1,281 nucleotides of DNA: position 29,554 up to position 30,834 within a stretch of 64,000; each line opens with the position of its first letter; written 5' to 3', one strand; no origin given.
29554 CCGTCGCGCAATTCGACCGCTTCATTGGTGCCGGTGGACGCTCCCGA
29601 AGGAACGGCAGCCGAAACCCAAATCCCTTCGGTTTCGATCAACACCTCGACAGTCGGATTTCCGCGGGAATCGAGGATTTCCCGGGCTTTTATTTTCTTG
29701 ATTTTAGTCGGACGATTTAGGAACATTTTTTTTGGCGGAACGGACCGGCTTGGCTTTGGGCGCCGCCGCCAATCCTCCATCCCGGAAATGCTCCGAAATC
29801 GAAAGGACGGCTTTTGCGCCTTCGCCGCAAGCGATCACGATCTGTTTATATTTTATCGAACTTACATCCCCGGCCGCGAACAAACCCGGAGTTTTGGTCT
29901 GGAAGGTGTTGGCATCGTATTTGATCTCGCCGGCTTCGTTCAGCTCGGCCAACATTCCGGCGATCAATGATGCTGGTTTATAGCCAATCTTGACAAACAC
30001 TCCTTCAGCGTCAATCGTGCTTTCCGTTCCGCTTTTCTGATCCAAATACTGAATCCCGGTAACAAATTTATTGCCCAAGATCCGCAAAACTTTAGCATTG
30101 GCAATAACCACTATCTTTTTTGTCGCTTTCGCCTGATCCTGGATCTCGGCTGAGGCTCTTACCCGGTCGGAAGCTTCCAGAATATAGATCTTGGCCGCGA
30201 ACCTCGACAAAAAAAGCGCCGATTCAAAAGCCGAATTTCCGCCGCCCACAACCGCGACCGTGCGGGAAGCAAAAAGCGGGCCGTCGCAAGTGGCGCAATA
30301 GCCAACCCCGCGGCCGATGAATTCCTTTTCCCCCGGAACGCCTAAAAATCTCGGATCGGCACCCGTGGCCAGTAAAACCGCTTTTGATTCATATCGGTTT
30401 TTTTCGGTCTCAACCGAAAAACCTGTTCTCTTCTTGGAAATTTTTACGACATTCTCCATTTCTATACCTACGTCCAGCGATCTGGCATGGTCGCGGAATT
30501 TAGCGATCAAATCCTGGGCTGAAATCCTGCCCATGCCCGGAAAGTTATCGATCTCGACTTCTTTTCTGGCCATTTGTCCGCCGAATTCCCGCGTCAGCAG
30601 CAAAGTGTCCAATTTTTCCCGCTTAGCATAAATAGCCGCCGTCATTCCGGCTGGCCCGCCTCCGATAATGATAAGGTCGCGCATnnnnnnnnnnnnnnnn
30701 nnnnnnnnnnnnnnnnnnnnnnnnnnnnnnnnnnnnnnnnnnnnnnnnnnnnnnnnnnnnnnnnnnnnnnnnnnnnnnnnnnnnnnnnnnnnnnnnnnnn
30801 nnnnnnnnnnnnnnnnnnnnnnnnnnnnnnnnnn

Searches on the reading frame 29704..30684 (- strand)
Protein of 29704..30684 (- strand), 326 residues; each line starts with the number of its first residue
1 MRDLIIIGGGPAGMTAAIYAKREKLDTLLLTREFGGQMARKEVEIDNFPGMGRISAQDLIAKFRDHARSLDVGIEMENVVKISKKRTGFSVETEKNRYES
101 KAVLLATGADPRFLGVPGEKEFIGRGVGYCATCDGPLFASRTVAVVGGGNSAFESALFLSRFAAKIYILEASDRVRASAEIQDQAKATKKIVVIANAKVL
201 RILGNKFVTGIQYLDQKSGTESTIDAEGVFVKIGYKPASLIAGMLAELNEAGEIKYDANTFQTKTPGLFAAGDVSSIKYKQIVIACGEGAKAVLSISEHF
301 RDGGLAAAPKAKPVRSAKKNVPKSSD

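Call 35: find_homologous_proteins(query=window:29704-30684:-, max_evalue=1e-40)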
Query window:29704-30684:- (326 aa): 7741 proteins with E <= 1e-40 among 8000 candidates; the best 120 are listed.
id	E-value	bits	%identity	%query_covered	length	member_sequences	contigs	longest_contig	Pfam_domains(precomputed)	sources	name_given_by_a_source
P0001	2.7e-205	698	100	100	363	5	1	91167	PF01946.24,PF01266.31,PF13450.13,PF00890.31,PF07992.21,PF00070.34,PF13738.13,PF03486.21,PF01134.29,PF12831.14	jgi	-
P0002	7.7e-174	595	86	100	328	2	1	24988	PF01946.24,PF01266.31,PF13450.13,PF00890.31,PF07992.21,PF00070.34,PF13738.13,PF03486.21,PF01134.29,PF12831.14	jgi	jgi:thioredoxin-disulfide reductase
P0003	4.9e-159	547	78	100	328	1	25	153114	PF01946.24,PF01266.31,PF13450.13,PF00890.31,PF07992.21,PF00070.34,PF13738.13,PF03486.21,PF01134.29,PF12831.14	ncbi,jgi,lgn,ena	-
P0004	2.4e-158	544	77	100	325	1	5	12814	PF01946.24,PF01266.31,PF13450.13,PF00890.31,PF07992.21,PF00070.34,PF13738.13,PF03486.21,PF01134.29,PF12831.14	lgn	-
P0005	1.4e-156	538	82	94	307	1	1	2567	PF07992.21,PF00070.34,PF13738.13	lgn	-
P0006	8.9e-153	526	76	99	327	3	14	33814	PF01946.24,PF01266.31,PF13450.13,PF00890.31,PF07992.21,PF00070.34,PF13738.13,PF03486.21,PF01134.29,PF12831.14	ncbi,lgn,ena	-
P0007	9.6e-134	464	70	93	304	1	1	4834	PF01266.31,PF13450.13,PF00890.31,PF07992.21,PF00070.34,PF13738.13,PF03486.21,PF01134.29,PF12831.14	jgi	jgi:thioredoxin-disulfide reductase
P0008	1.3e-132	460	70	93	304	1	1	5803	PF01266.31,PF13450.13,PF00890.31,PF07992.21,PF00070.34,PF13738.13,PF03486.21,PF01134.29,PF12831.14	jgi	jgi:thioredoxin-disulfide reductase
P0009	2.1e-120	420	65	93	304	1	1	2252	PF01946.24,PF01266.31,PF13450.13,PF00890.31,PF07992.21,PF00070.34,PF13738.13,PF03486.21,PF01134.29,PF12831.14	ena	-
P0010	1.8e-116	407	62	92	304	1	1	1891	PF01946.24,PF01266.31,PF13450.13,PF00890.31,PF07992.21,PF00070.34,PF13738.13,PF03486.21,PF01134.29,PF12831.14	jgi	jgi:alkyl hydroperoxide reductase subunit F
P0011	5.2e-114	399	62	92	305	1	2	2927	PF01266.31,PF13450.13,PF00890.31,PF07992.21,PF00070.34,PF13738.13,PF03486.21,PF01134.29,PF12831.14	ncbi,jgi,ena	-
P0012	8.1e-114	398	61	93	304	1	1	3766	PF01946.24,PF01266.31,PF13450.13,PF00890.31,PF07992.21,PF00070.34,PF13738.13,PF03486.21,PF01134.29,PF12831.14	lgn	-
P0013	8.4e-114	398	60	93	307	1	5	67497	PF01266.31,PF13450.13,PF00890.31,PF07992.21,PF00070.34,PF13738.13,PF03486.21,PF01134.29,PF12831.14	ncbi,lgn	-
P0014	1.0e-113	398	61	93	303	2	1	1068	PF01266.31,PF13450.13,PF00890.31,PF07992.21,PF00070.34,PF13738.13,PF03486.21,PF01134.29,PF12831.14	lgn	-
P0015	2.1e-113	397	61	93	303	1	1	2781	PF01266.31,PF13434.13,PF13450.13,PF00890.31,PF07992.21,PF00070.34,PF13738.13,PF03486.21,PF01134.29,PF12831.14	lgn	-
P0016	6.3e-113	395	60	93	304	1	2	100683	PF13450.13,PF07992.21,PF00070.34,PF03486.21,PF13454.13,PF01134.29,PF12831.14,PF01946.24,PF01266.31,PF13434.13,PF00890.31,PF13738.13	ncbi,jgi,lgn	-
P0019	8.6e-111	388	60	92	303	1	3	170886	PF01946.24,PF01266.31,PF13434.13,PF13450.13,PF00890.31,PF07992.21,PF00070.34,PF13738.13,PF03486.21,PF01134.29,PF12831.14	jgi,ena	-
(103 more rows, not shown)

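Call 36: find_encoding_contigs(protein=P0002, flank=10000, max_places=3)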
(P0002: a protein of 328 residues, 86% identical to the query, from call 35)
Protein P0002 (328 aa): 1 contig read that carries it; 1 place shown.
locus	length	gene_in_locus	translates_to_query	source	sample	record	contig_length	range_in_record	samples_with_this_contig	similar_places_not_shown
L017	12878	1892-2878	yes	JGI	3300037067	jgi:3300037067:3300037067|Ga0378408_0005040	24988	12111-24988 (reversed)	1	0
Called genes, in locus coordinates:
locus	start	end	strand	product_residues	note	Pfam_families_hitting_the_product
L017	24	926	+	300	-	PF12327:FtsZ_C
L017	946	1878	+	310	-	PF01256:Carb_kinase, PF02110:HK (weak)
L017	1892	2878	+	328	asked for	PF00890:FAD_binding_2 (weak), PF01134:GIDA (faint), PF01266:DAO (faint), PF01946:Thi4 (faint), PF07992:Pyr_redox_2, PF12831:FAD_oxidored (weak), PF13738:Pyr_redox_3, PF00070:Pyr_redox, +2 more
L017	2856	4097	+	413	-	PF03952:Enolase_N, PF00113:Enolase_C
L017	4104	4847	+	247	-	PF00300:His_Phos_1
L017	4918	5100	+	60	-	PF12797:Fer4_2 (weak), PF12838:Fer4_7 (faint), PF25160:LdpA_Fe-S-bd (faint), PF00037:Fer4 (faint), PF12837:Fer4_6 (weak), PF14697:Fer4_21 (weak), PF13459:Fer4_15 (weak)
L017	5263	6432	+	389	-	-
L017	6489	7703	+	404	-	PF01645:Glu_synthase, PF01070:FMN_dh (faint)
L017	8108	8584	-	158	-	-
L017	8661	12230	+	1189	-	PF00004:AAA, PF07724:AAA_2, PF07728:AAA_5, PF10431:ClpB_D2-small, PF00004:AAA (weak), PF07724:AAA_2, PF07728:AAA_5, PF10431:ClpB_D2-small, +11 more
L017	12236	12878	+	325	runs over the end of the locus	PF01512:Complex1_51K, PF10589:NADH_4Fe-4S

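Call 37: find_encoding_contigs(protein=P0003, flank=10000, max_places=4)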
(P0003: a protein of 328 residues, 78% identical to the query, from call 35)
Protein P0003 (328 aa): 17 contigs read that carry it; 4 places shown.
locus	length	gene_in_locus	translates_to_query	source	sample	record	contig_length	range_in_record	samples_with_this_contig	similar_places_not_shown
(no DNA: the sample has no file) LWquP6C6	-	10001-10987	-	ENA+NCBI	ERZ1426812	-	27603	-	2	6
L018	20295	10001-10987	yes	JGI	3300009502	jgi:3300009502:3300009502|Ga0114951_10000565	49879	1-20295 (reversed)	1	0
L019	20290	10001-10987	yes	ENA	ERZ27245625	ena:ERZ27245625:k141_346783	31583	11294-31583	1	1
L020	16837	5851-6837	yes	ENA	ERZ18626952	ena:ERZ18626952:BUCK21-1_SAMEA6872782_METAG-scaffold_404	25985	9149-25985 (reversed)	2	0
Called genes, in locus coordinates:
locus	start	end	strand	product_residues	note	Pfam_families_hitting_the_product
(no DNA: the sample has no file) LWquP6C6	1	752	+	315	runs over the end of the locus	-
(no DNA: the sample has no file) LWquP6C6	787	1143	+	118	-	-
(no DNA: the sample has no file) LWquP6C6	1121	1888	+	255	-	-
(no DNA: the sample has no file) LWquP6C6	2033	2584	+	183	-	-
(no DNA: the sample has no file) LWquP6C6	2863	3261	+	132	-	PF02082:Rrf2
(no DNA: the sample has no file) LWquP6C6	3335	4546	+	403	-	PF00266:Aminotran_5, PF01212:Beta_elim_lyase, PF01041:DegT_DnrJ_EryC1 (weak)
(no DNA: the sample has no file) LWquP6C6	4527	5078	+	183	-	PF01592:NifU_N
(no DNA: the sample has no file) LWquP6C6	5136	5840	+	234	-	PF00160:Pro_isomerase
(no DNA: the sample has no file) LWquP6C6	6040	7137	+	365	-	PF03054:tRNA_Me_trans, PF20259:tRNA_Me_trans_M, PF20258:tRNA_Me_trans_C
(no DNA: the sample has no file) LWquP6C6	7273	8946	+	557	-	PF00091:Tubulin, PF12327:FtsZ_C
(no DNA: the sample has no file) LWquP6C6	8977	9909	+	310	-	PF01256:Carb_kinase, PF02110:HK (weak)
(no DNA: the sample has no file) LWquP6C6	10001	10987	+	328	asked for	PF00890:FAD_binding_2 (weak), PF01134:GIDA (faint), PF01266:DAO (faint), PF01946:Thi4 (faint), PF07992:Pyr_redox_2, PF12831:FAD_oxidored (weak), PF13738:Pyr_redox_3, PF00070:Pyr_redox, +2 more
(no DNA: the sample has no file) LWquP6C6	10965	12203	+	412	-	PF03952:Enolase_N, PF00113:Enolase_C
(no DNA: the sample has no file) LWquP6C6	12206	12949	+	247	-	PF00300:His_Phos_1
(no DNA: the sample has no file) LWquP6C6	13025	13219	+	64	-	PF00037:Fer4 (faint), PF14697:Fer4_21 (faint), PF12837:Fer4_6 (weak), PF13459:Fer4_15 (weak)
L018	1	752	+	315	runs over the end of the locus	-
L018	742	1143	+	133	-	-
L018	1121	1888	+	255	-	-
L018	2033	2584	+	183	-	-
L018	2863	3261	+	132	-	PF02082:Rrf2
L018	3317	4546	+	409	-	PF00266:Aminotran_5, PF01212:Beta_elim_lyase, PF01041:DegT_DnrJ_EryC1 (weak)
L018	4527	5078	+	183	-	PF01592:NifU_N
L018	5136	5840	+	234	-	PF00160:Pro_isomerase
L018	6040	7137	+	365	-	PF03054:tRNA_Me_trans, PF20259:tRNA_Me_trans_M, PF20258:tRNA_Me_trans_C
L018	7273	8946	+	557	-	PF00091:Tubulin, PF12327:FtsZ_C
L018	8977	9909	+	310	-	PF01256:Carb_kinase, PF02110:HK (weak)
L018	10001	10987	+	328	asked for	PF00890:FAD_binding_2 (weak), PF01134:GIDA (faint), PF01266:DAO (faint), PF01946:Thi4 (faint), PF07992:Pyr_redox_2, PF12831:FAD_oxidored (weak), PF13738:Pyr_redox_3, PF00070:Pyr_redox, +2 more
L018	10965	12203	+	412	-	PF03952:Enolase_N, PF00113:Enolase_C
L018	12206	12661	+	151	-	PF00300:His_Phos_1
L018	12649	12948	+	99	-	PF00300:His_Phos_1 (weak)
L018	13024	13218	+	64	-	PF00037:Fer4 (faint), PF14697:Fer4_21 (faint), PF12837:Fer4_6 (weak), PF13459:Fer4_15 (weak)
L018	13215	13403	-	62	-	-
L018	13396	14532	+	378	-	-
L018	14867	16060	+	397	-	PF01645:Glu_synthase, PF01070:FMN_dh (weak)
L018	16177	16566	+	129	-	-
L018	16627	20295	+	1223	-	PF00004:AAA (weak), PF07724:AAA_2, PF07728:AAA_5, PF10431:ClpB_D2-small, PF00004:AAA (weak), PF07724:AAA_2, PF07728:AAA_5, PF10431:ClpB_D2-small, +9 more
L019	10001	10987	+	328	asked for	PF00890:FAD_binding_2 (weak), PF01134:GIDA (faint), PF01266:DAO (faint), PF01946:Thi4 (faint), PF07992:Pyr_redox_2, PF12831:FAD_oxidored (weak), PF13738:Pyr_redox_3, PF00070:Pyr_redox, +2 more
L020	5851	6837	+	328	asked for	PF00890:FAD_binding_2 (weak), PF01134:GIDA (faint), PF01266:DAO (faint), PF01946:Thi4 (faint), PF07992:Pyr_redox_2, PF12831:FAD_oxidored (weak), PF13738:Pyr_redox_3, PF00070:Pyr_redox, +2 more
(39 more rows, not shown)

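Call 57: find_encoding_contigs(protein=P0006, flank=10000, max_places=10)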
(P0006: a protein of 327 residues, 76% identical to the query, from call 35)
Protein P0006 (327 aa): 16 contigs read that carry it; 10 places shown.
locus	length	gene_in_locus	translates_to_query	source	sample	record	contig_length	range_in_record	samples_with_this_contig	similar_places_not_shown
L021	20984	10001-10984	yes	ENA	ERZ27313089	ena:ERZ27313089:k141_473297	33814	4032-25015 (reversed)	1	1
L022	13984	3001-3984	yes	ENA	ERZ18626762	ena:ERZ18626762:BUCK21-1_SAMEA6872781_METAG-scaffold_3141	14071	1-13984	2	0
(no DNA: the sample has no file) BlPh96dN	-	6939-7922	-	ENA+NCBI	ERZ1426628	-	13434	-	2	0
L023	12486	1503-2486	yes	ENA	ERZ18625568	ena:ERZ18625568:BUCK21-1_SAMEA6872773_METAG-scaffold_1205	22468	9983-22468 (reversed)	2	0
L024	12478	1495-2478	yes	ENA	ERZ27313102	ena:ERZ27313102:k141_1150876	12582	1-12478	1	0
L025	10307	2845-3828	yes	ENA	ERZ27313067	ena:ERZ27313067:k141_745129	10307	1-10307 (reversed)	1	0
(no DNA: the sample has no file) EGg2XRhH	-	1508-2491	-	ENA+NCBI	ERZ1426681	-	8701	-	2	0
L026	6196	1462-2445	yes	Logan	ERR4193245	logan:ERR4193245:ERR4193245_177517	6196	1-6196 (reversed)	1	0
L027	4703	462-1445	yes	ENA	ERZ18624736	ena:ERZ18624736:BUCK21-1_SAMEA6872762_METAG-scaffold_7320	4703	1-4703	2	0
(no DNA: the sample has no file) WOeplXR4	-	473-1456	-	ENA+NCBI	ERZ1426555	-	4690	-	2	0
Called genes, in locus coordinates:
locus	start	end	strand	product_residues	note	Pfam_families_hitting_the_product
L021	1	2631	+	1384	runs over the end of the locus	-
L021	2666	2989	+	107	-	PF20619:DUF6804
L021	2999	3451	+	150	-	-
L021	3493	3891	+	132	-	-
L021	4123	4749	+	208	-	-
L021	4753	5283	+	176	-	-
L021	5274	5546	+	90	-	-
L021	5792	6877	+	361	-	PF02540:NAD_synthase (faint), PF03054:tRNA_Me_trans, PF20259:tRNA_Me_trans_M, PF20258:tRNA_Me_trans_C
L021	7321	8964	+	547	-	PF00091:Tubulin, PF12327:FtsZ_C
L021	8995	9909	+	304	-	PF01256:Carb_kinase, PF02110:HK (faint)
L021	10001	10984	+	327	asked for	PF00890:FAD_binding_2 (weak), PF01134:GIDA (faint), PF01266:DAO (faint), PF01946:Thi4 (faint), PF07992:Pyr_redox_2, PF12831:FAD_oxidored (weak), PF13738:Pyr_redox_3, PF00070:Pyr_redox, +2 more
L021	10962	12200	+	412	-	PF03952:Enolase_N, PF00113:Enolase_C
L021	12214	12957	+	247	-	PF00300:His_Phos_1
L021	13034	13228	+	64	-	PF00037:Fer4 (faint), PF13237:Fer4_10 (faint), PF14697:Fer4_21 (weak), PF12837:Fer4_6 (weak), PF13459:Fer4_15 (weak)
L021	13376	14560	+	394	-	-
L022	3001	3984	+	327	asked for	PF00890:FAD_binding_2 (weak), PF01134:GIDA (faint), PF01266:DAO (faint), PF01946:Thi4 (faint), PF07992:Pyr_redox_2, PF12831:FAD_oxidored (weak), PF13738:Pyr_redox_3, PF00070:Pyr_redox, +2 more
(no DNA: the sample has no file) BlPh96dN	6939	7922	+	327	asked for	PF00890:FAD_binding_2 (weak), PF01134:GIDA (faint), PF01266:DAO (faint), PF01946:Thi4 (faint), PF07992:Pyr_redox_2, PF12831:FAD_oxidored (weak), PF13738:Pyr_redox_3, PF00070:Pyr_redox, +2 more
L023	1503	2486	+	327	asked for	PF00890:FAD_binding_2 (weak), PF01134:GIDA (faint), PF01266:DAO (faint), PF01946:Thi4 (faint), PF07992:Pyr_redox_2, PF12831:FAD_oxidored (weak), PF13738:Pyr_redox_3, PF00070:Pyr_redox, +2 more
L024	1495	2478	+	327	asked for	PF00890:FAD_binding_2 (weak), PF01134:GIDA (faint), PF01266:DAO (faint), PF01946:Thi4 (faint), PF07992:Pyr_redox_2, PF12831:FAD_oxidored (weak), PF13738:Pyr_redox_3, PF00070:Pyr_redox, +2 more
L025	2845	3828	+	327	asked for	PF00890:FAD_binding_2 (weak), PF01134:GIDA (faint), PF01266:DAO (faint), PF01946:Thi4 (faint), PF07992:Pyr_redox_2, PF12831:FAD_oxidored (weak), PF13738:Pyr_redox_3, PF00070:Pyr_redox, +2 more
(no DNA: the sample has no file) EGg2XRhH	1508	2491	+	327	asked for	PF00890:FAD_binding_2 (weak), PF01134:GIDA (faint), PF01266:DAO (faint), PF01946:Thi4 (faint), PF07992:Pyr_redox_2, PF12831:FAD_oxidored (weak), PF13738:Pyr_redox_3, PF00070:Pyr_redox, +2 more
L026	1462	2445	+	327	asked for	PF00890:FAD_binding_2 (weak), PF01134:GIDA (faint), PF01266:DAO (faint), PF01946:Thi4 (faint), PF07992:Pyr_redox_2, PF12831:FAD_oxidored (weak), PF13738:Pyr_redox_3, PF00070:Pyr_redox, +2 more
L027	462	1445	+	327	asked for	PF00890:FAD_binding_2 (weak), PF01134:GIDA (faint), PF01266:DAO (faint), PF01946:Thi4 (faint), PF07992:Pyr_redox_2, PF12831:FAD_oxidored (weak), PF13738:Pyr_redox_3, PF00070:Pyr_redox, +2 more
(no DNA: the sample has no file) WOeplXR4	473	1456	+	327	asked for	PF00890:FAD_binding_2 (weak), PF01134:GIDA (faint), PF01266:DAO (faint), PF01946:Thi4 (faint), PF07992:Pyr_redox_2, PF12831:FAD_oxidored (weak), PF13738:Pyr_redox_3, PF00070:Pyr_redox, +2 more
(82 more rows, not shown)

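Call 58: find_encoding_contigs(protein=P0004, flank=10000, max_places=10)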
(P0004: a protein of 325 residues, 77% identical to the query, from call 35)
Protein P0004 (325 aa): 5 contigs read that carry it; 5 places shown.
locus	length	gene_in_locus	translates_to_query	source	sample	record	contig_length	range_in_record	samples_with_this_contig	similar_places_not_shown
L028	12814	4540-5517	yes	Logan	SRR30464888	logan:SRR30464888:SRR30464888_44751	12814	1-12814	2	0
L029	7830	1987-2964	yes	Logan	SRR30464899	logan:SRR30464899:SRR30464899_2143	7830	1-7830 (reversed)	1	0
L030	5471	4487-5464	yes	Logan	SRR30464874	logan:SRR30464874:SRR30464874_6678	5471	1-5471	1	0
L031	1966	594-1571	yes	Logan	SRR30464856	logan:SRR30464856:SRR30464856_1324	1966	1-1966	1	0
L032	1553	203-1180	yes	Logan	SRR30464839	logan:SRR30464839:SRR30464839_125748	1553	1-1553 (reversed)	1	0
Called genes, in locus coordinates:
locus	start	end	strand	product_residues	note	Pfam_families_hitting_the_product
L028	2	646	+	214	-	?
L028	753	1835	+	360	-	PF03054:tRNA_Me_trans, PF20259:tRNA_Me_trans_M, PF20258:tRNA_Me_trans_C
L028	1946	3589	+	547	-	PF00091:Tubulin, PF12327:FtsZ_C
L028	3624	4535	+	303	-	PF01256:Carb_kinase, PF02110:HK (weak)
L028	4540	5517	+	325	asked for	PF00890:FAD_binding_2 (weak), PF01134:GIDA (faint), PF01266:DAO (faint), PF01946:Thi4 (faint), PF07992:Pyr_redox_2, PF12831:FAD_oxidored (weak), PF13738:Pyr_redox_3, PF00070:Pyr_redox, +2 more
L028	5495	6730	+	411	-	PF03952:Enolase_N, PF00113:Enolase_C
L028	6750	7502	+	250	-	PF00300:His_Phos_1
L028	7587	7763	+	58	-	PF12797:Fer4_2 (weak), PF25160:LdpA_Fe-S-bd (faint), PF00037:Fer4 (faint), PF14697:Fer4_21 (faint), PF12837:Fer4_6 (weak), PF13459:Fer4_15 (weak)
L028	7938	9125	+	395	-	-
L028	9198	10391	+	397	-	PF01645:Glu_synthase, PF01070:FMN_dh (weak)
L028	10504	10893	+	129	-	-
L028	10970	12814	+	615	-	?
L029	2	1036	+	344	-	?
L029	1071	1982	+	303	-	PF01256:Carb_kinase, PF02110:HK (weak)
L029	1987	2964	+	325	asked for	PF00890:FAD_binding_2 (weak), PF01134:GIDA (faint), PF01266:DAO (faint), PF01946:Thi4 (faint), PF07992:Pyr_redox_2, PF12831:FAD_oxidored (weak), PF13738:Pyr_redox_3, PF00070:Pyr_redox, +2 more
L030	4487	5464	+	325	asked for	PF00890:FAD_binding_2 (weak), PF01134:GIDA (faint), PF01266:DAO (faint), PF01946:Thi4 (faint), PF07992:Pyr_redox_2, PF12831:FAD_oxidored (weak), PF13738:Pyr_redox_3, PF00070:Pyr_redox, +2 more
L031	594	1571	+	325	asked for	PF00890:FAD_binding_2 (weak), PF01134:GIDA (faint), PF01266:DAO (faint), PF01946:Thi4 (faint), PF07992:Pyr_redox_2, PF12831:FAD_oxidored (weak), PF13738:Pyr_redox_3, PF00070:Pyr_redox, +2 more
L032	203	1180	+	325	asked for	PF00890:FAD_binding_2 (weak), PF01134:GIDA (faint), PF01266:DAO (faint), PF01946:Thi4 (faint), PF07992:Pyr_redox_2, PF12831:FAD_oxidored (weak), PF13738:Pyr_redox_3, PF00070:Pyr_redox, +2 more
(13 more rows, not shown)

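Call 92: find_encoding_contigs(protein=P0016, flank=10000, max_places=1)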
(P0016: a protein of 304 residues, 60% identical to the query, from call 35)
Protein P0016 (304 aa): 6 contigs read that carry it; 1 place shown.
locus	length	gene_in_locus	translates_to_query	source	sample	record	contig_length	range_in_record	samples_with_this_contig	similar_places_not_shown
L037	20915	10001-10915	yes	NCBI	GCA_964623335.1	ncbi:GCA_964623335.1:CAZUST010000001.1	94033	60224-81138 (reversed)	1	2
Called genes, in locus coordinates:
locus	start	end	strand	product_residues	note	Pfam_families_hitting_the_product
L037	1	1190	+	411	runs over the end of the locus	PF00464:SHMT, PF00155:Aminotran_1_2 (faint), PF01212:Beta_elim_lyase (weak)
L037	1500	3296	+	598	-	PF13205:Big_5 (faint), PF01471:PG_binding_1 (weak)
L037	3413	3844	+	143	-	-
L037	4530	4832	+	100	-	PF00076:RRM_1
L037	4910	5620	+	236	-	PF00160:Pro_isomerase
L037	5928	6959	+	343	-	PF03054:tRNA_Me_trans, PF20259:tRNA_Me_trans_M, PF20258:tRNA_Me_trans_C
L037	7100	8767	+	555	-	PF00091:Tubulin, PF12327:FtsZ_C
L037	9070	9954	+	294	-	PF01256:Carb_kinase, PF02110:HK (weak)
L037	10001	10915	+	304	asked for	PF00890:FAD_binding_2 (weak), PF01134:GIDA (faint), PF01266:DAO (faint), PF01946:Thi4 (faint), PF03486:HI0933_like (faint), PF07992:Pyr_redox_2, PF13738:Pyr_redox_3, PF00070:Pyr_redox, +4 more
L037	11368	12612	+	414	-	PF03952:Enolase_N, PF00113:Enolase_C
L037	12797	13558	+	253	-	PF00300:His_Phos_1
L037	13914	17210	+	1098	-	PF25490:DUF7910 (faint)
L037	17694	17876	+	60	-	PF12837:Fer4_6 (weak), PF13459:Fer4_15 (faint)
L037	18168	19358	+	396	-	PF01645:Glu_synthase, PF01070:FMN_dh, PF00478:IMPDH (weak)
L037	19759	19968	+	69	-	-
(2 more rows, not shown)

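Call 93: find_encoding_contigs(protein=P0019, flank=10000, max_places=1)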
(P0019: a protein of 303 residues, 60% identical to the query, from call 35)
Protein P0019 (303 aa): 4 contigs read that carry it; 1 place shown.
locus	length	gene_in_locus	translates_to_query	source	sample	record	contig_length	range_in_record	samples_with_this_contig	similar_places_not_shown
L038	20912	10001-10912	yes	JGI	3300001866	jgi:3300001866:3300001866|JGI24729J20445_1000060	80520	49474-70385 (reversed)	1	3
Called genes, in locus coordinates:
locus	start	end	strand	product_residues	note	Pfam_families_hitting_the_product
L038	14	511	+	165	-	PF07690:MFS_1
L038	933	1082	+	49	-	-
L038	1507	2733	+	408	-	PF00464:SHMT, PF01212:Beta_elim_lyase (weak)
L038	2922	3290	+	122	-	-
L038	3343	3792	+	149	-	-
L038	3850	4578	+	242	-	-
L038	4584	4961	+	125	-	-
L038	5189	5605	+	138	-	-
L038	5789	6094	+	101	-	PF00076:RRM_1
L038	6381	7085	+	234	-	PF00160:Pro_isomerase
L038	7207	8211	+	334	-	PF00764:Arginosuc_synth (weak), PF02540:NAD_synthase (weak), PF03054:tRNA_Me_trans, PF24167:DUF7411 (weak), PF20259:tRNA_Me_trans_M, PF20258:tRNA_Me_trans_C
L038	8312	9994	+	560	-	PF00091:Tubulin, PF13809:Tubulin_2 (faint), PF12327:FtsZ_C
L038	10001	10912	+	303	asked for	PF00890:FAD_binding_2 (weak), PF01134:GIDA (faint), PF01266:DAO (faint), PF07992:Pyr_redox_2, PF12831:FAD_oxidored (weak), PF13450:NAD_binding_8 (weak), PF13738:Pyr_redox_3, PF00070:Pyr_redox, +3 more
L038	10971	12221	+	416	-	PF03952:Enolase_N, PF00113:Enolase_C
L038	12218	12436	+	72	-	-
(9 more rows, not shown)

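Call 94: find_encoding_contigs(protein=P0013, flank=10000, max_places=1)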
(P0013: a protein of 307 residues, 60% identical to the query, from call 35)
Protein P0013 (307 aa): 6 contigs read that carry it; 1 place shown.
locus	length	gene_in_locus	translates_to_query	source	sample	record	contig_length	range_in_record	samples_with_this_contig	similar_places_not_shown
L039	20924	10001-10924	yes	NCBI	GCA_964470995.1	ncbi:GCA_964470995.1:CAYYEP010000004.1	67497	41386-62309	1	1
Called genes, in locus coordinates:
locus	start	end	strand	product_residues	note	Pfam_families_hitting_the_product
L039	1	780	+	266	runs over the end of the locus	PF13175:AAA_15 (faint), PF00005:ABC_tran, PF13304:AAA_21 (weak)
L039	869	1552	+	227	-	PF01061:ABC2_membrane, PF12698:ABC2_membrane_3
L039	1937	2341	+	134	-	-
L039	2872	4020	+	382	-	PF00464:SHMT, PF01212:Beta_elim_lyase (weak)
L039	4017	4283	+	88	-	-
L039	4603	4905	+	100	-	PF00076:RRM_1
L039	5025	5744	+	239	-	PF00160:Pro_isomerase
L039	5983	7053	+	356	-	PF03054:tRNA_Me_trans, PF20259:tRNA_Me_trans_M, PF20258:tRNA_Me_trans_C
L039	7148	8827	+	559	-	PF00091:Tubulin, PF13809:Tubulin_2 (faint), PF12327:FtsZ_C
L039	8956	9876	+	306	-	PF01256:Carb_kinase, PF08543:Phos_pyr_kin (faint), PF02110:HK (weak)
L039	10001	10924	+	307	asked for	PF00890:FAD_binding_2 (weak), PF01134:GIDA (faint), PF01266:DAO (faint), PF03486:HI0933_like (faint), PF07992:Pyr_redox_2, PF12831:FAD_oxidored (faint), PF13738:Pyr_redox_3, PF00070:Pyr_redox, +1 more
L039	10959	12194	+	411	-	PF03952:Enolase_N, PF00113:Enolase_C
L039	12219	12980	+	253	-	PF00300:His_Phos_1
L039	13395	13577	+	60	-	PF12837:Fer4_6 (weak), PF13459:Fer4_15 (faint)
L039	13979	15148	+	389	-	PF01645:Glu_synthase, PF00478:IMPDH (weak), PF01070:FMN_dh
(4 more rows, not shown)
